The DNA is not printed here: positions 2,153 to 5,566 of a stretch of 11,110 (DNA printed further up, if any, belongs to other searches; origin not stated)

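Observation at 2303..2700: PilZ domain with canonical c-di-GMP motifs fused to a very long coiled coil and a poly-acidic tail.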

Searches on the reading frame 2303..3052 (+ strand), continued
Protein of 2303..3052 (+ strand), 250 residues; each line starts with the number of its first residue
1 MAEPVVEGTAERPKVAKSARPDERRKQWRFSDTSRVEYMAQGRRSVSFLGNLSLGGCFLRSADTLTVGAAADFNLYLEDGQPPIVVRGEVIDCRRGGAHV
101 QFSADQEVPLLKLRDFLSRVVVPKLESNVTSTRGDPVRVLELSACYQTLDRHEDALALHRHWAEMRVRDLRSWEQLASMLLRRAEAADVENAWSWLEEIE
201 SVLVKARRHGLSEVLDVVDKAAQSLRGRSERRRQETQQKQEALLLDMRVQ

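Call 56: fold_search(model_id=the predicted structure, library=pdb)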
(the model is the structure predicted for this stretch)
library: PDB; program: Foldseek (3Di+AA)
matches with E <= 10: 1249; with E <= 0.001: 29
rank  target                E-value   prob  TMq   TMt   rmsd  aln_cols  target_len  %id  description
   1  8u0i                  1.4e-05  1.00  0.30  0.82   2.0        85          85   16  Crystal structure of PA0012 complexed with cyclic-di-GMP from Pseudomonas aeruginosa (released 2024-09-04)
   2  4rt0_A                3.7e-05  1.00  0.35  0.72   2.7       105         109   15  Structure of the Alg44 PilZ domain from Pseudomonas aeruginosa PAO1 in complex with c-di-GMP (released 2015-04-08)
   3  4rt1_B                4.4e-05  1.00  0.36  0.77   2.4       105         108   17  Structure of the Alg44 PilZ domain (R95A mutant) from Pseudomonas aeruginosa PAO1 in complex with c-di-GMP (released 2015-04-08)
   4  4xrn_B                6.4e-05  1.00  0.33  0.71   2.9       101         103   15  Pilz domain with c-di-gmp of a protein from Pseudomonas aeruginosa (released 2016-02-03)
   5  4rt1_A                6.8e-05  1.00  0.34  0.73   2.7       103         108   16  Structure of the Alg44 PilZ domain (R95A mutant) from Pseudomonas aeruginosa PAO1 in complex with c-di-GMP (released 2015-04-08)
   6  5xly_B                6.8e-05  1.00  0.35  0.67   8.5       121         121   19  Crystal structure of CheR1 in complex with c-di-GMP-bound MapZ (released 2017-08-23)
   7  5y4r_D                7.2e-05  1.00  0.36  0.68   5.0       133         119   19  Structure of a methyltransferase complex (released 2017-11-29)
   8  5y4r_C                1.0e-04  1.00  0.36  0.69   4.7       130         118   18  Structure of a methyltransferase complex (released 2017-11-29)
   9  4rt0_B                1.1e-04  1.00  0.33  0.70   2.8       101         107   17  Structure of the Alg44 PilZ domain from Pseudomonas aeruginosa PAO1 in complex with c-di-GMP (released 2015-04-08)
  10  4xrn_A                1.1e-04  1.00  0.34  0.75   2.3        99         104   18  Pilz domain with c-di-gmp of a protein from Pseudomonas aeruginosa (released 2016-02-03)
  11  1yln                  1.2e-04  1.00  0.32  0.35   3.1       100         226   18  The Crystal Structure of the Protein of Unknown Function VCA0042 from Vibrio cholerae O1 (released 2005-03-08)
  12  4i86_B                1.2e-04  1.00  0.30  0.69   2.7        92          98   17  Crystal structure of PilZ domain of CeSA from cellulose synthesizing bacterium (released 2013-04-03)
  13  4rt0_C                1.2e-04  1.00  0.33  0.70   2.9       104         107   16  Structure of the Alg44 PilZ domain from Pseudomonas aeruginosa PAO1 in complex with c-di-GMP (released 2015-04-08)
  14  4xrn_C                1.4e-04  1.00  0.35  0.75   2.4       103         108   18  Pilz domain with c-di-gmp of a protein from Pseudomonas aeruginosa (released 2016-02-03)
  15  4i86_A                1.4e-04  1.00  0.31  0.69   2.9        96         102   18  Crystal structure of PilZ domain of CeSA from cellulose synthesizing bacterium (released 2013-04-03)
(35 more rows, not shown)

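Call 71: search_dna_similar(query=window:2303-3052:+, collection=plasmids, mode=protein, max_evalue=0.001, max_rows=10)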
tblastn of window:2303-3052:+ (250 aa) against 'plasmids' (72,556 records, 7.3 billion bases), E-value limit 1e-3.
No match.

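Call 73: find_encoding_contigs(protein=P0039, flank=5000, max_places=1)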
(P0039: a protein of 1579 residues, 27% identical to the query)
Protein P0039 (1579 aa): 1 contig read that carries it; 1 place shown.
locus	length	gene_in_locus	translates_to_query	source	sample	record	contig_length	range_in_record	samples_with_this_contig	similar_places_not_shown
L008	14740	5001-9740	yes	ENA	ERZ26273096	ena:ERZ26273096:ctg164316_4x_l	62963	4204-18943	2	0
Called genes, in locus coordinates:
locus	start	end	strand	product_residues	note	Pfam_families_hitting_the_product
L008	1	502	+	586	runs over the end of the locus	PF02128:Peptidase_M36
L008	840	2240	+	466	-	-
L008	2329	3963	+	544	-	PF04773:FecR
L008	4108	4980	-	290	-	PF22624:AASDHPPT_N, PF01648:ACPS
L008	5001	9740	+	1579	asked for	PF07238:PilZ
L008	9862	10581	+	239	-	PF02348:CTP_transf_3, PF12804:NTP_transf_3 (weak)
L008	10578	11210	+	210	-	PF00300:His_Phos_1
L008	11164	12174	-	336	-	PF01210:NAD_Gly3P_dh_N, PF03446:NAD_binding_2 (weak), PF03807:F420_oxidored (weak), PF07479:NAD_Gly3P_dh_C, PF20618:GPD_NAD_C_bact (weak)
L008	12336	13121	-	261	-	-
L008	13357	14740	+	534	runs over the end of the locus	PF05231:MASE1, PF00512:HisKA, PF02518:HATPase_c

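Call 74: find_encoding_contigs(protein=P0071, flank=5000, max_places=1)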
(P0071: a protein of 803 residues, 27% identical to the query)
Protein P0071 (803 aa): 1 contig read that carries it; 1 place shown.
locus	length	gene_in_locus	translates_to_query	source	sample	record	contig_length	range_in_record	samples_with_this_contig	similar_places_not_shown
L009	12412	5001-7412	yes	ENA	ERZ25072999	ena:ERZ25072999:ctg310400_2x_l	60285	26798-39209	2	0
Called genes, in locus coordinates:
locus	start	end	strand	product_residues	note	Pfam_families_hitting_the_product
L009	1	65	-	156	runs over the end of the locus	-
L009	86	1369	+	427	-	PF13808:DDE_Tnp_1_assoc, PF01609:DDE_Tnp_1 (weak)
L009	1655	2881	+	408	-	PF18944:DUF5691 (faint)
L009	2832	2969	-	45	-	-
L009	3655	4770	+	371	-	-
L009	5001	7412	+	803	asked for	PF07238:PilZ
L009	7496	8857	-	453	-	PF01593:Amino_oxidase, PF13450:NAD_binding_8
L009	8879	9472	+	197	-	-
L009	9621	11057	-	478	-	PF00282:Pyridoxal_deC, PF01212:Beta_elim_lyase (weak)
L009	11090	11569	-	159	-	-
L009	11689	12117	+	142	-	PF00507:Oxidored_q4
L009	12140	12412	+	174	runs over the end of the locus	PF01058:Oxidored_q6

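Call 75: find_encoding_contigs(protein=P0036, flank=5000, max_places=1)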
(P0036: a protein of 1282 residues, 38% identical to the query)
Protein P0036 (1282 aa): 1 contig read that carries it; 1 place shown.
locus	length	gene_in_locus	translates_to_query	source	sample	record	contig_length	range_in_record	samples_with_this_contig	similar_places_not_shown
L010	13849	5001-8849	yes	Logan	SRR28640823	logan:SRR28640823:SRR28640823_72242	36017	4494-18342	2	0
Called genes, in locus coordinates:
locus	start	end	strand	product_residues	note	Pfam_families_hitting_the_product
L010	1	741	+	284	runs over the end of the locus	PF09349:OHCU_decarbox, PF00576:Transthyretin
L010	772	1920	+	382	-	-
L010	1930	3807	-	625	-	-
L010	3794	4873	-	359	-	-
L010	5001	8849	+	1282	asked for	PF07238:PilZ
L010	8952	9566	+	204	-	PF13409:GST_N_2, PF13417:GST_N_3, PF13410:GST_C_2 (weak)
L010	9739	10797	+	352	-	-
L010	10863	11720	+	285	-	PF03976:PPK2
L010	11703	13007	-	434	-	PF00206:Lyase_1, PF10397:ADSL_C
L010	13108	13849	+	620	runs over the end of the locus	PF13589:HATPase_c_3, PF00183:HSP90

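Call 79: list_cluster_members(proteins=[P0004, P0006, P0008, P0011, P0014, P0015, P0026, P0034, P0042, P0061])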
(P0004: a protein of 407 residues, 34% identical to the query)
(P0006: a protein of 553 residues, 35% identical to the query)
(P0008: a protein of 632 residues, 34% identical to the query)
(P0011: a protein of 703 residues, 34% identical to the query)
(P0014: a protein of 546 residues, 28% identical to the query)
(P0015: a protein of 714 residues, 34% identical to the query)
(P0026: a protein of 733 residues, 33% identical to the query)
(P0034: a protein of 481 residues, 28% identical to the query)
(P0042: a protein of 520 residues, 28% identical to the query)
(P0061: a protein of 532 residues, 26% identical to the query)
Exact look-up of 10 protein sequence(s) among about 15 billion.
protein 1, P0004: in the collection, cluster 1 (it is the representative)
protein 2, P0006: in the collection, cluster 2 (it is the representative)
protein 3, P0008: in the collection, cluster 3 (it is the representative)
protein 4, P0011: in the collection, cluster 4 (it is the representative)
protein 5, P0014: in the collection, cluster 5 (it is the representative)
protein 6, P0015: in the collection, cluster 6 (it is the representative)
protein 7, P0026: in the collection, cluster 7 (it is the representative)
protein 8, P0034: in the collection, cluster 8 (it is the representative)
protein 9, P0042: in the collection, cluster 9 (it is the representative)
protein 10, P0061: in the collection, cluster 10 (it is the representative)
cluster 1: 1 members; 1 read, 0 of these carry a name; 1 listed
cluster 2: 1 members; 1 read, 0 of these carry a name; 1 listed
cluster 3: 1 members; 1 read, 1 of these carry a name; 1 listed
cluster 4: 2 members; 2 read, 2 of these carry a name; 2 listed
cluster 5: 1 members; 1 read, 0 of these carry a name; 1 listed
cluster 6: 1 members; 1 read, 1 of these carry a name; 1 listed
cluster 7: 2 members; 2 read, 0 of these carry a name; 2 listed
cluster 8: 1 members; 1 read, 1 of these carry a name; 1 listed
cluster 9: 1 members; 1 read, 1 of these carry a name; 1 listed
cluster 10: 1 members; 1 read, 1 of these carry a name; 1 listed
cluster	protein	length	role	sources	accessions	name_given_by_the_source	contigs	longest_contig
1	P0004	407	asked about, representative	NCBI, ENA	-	-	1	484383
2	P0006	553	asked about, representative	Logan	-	-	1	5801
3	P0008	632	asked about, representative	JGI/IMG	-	hypothetical protein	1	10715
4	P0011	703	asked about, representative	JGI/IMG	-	hypothetical protein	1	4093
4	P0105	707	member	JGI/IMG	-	hypothetical protein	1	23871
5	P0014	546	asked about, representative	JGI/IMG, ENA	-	-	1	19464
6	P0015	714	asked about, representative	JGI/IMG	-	hypothetical protein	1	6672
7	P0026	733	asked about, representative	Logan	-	-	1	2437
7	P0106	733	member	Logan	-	-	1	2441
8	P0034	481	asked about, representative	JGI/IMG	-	tetratricopeptide (TPR) repeat protein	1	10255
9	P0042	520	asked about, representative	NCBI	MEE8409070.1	MAG: PilZ domain-containing protein [Myxococcota bacterium]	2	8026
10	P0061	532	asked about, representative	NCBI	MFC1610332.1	tetratricopeptide repeat protein [Myxococcota bacterium]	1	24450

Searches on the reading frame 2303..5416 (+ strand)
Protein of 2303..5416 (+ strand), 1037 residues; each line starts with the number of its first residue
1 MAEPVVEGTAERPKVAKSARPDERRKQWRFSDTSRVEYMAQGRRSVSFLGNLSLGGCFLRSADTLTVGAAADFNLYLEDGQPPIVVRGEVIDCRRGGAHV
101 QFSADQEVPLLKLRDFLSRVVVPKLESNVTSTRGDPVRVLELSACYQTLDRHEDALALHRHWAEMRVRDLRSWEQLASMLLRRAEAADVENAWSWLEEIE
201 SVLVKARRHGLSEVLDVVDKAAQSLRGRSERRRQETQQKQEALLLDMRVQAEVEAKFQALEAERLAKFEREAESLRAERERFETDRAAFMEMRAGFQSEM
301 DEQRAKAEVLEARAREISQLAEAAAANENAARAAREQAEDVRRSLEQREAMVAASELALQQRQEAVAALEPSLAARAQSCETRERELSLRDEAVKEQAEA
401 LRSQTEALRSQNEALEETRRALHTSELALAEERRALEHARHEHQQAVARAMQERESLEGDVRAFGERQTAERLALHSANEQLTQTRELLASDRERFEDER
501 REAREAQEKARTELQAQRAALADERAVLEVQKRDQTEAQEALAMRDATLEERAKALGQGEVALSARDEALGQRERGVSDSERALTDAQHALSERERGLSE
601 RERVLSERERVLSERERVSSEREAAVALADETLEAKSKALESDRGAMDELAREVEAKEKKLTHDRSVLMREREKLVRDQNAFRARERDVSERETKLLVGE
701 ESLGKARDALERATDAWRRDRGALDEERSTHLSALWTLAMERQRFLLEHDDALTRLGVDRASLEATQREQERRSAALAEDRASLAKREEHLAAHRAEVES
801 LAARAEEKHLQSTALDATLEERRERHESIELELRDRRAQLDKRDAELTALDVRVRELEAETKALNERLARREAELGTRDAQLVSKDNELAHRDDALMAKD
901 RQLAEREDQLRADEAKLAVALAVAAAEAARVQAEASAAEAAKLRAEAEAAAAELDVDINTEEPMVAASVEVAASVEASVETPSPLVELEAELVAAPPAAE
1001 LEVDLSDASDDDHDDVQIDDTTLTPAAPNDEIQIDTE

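Call 5: search_protein_families(library=pfam, proteins=[window:2303-5416:+], max_evalue=0.1)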
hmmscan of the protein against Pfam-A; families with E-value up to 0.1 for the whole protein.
window:2303-5416:+ (1037 aa): 2 families
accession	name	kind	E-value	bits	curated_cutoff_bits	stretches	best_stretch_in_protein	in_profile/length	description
PF07238.19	PilZ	-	2.2e-10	41.2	22.5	1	23-116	1-99/102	PilZ domain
PF06785.16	UPF0242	-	0.0035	17.9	33.5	1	745-864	76-190/194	Uncharacterised protein family (UPF0242) N-terminus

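Call 6: search_protein_families(library=ncbifam, proteins=[window:2303-5416:+], max_evalue=0.1)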
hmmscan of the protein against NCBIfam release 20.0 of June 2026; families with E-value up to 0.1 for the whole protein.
window:2303-5416:+ (1037 aa): 5 families
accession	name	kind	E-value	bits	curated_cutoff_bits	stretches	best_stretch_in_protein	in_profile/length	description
TIGR02266.1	gmx_TIGR02266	paralog_domain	3.7e-07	30.2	68.7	1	35-106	7-84/96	TIGR02266 family protein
TIGR02168.1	SMC_prok_B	equivalog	1.4e-05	23.1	567.35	2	761-981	323-543/1181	chromosome segregation protein SMC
TIGR02169.1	SMC_prok_A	equivalog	0.0011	16.7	729.4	2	267-542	672-941/1165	chromosome segregation protein SMC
NF047368.1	collar_FlbB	equivalog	0.0027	17.5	110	2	563-624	62-123/193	periplasmic-type flagellar collar protein FlbB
NF052320.1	Cbp1_fam_LP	subfamily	0.0033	17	90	1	778-882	84-188/286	Cbp1 family collagen-binding glycoprotein adhesin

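Call 7: find_homologous_proteins(query=window:2303-5416:+)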
Query window:2303-5416:+: 8000 candidates shared short words with the query, none scored E <= 0.001.

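Call 13: find_encoding_contigs(protein=window:2303-5416:+, flank=10000)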
Protein window:2303-5416:+ (1037 aa): 1 contig read that carries it; 1 place shown.
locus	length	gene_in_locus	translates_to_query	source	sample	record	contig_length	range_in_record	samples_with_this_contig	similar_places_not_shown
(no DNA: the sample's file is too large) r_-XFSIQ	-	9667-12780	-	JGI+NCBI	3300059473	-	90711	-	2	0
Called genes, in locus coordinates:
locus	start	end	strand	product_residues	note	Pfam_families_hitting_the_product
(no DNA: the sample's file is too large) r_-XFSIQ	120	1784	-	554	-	PF01590:GAF (weak), PF13185:GAF_2 (weak), PF00989:PAS (weak), PF08448:PAS_4, PF00512:HisKA, PF02518:HATPase_c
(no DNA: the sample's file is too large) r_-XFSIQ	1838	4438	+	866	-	PF01326:PPDK_N, PF00391:PEP-utilizers, PF02896:PEP-utilizers_C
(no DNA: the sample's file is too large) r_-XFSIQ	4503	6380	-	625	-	PF00656:Peptidase_C14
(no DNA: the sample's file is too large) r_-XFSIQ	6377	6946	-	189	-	-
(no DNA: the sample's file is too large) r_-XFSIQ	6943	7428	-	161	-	PF04542:Sigma70_r2, PF13384:HTH_23 (faint)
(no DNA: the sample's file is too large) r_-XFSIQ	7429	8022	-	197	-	-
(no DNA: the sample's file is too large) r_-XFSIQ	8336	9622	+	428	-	PF01145:Band_7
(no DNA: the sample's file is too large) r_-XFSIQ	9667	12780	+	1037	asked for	-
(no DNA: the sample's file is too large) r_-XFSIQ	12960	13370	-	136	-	PF13560:HTH_31, PF12844:HTH_19, PF01381:HTH_3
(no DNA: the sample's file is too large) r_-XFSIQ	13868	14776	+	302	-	-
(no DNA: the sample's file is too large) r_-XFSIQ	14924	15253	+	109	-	-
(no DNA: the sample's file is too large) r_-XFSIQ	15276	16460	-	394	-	-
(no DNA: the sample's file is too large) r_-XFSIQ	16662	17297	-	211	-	PF00072:Response_reg, PF00196:GerE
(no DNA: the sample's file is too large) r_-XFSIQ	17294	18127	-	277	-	PF07730:HisKA_3, PF02518:HATPase_c (weak)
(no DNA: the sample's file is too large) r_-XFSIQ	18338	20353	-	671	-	PF13534:Fer4_17 (faint), PF12797:Fer4_2 (faint), PF13183:Fer4_8 (weak), PF13187:Fer4_9, PF02754:CCG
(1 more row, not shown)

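Call 77: search_protein_families(library=padloc, proteins=[window:2303-5416:+], max_evalue=0.01)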
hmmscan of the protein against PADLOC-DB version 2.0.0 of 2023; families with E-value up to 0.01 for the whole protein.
window:2303-5416:+ (1037 aa): 0 families
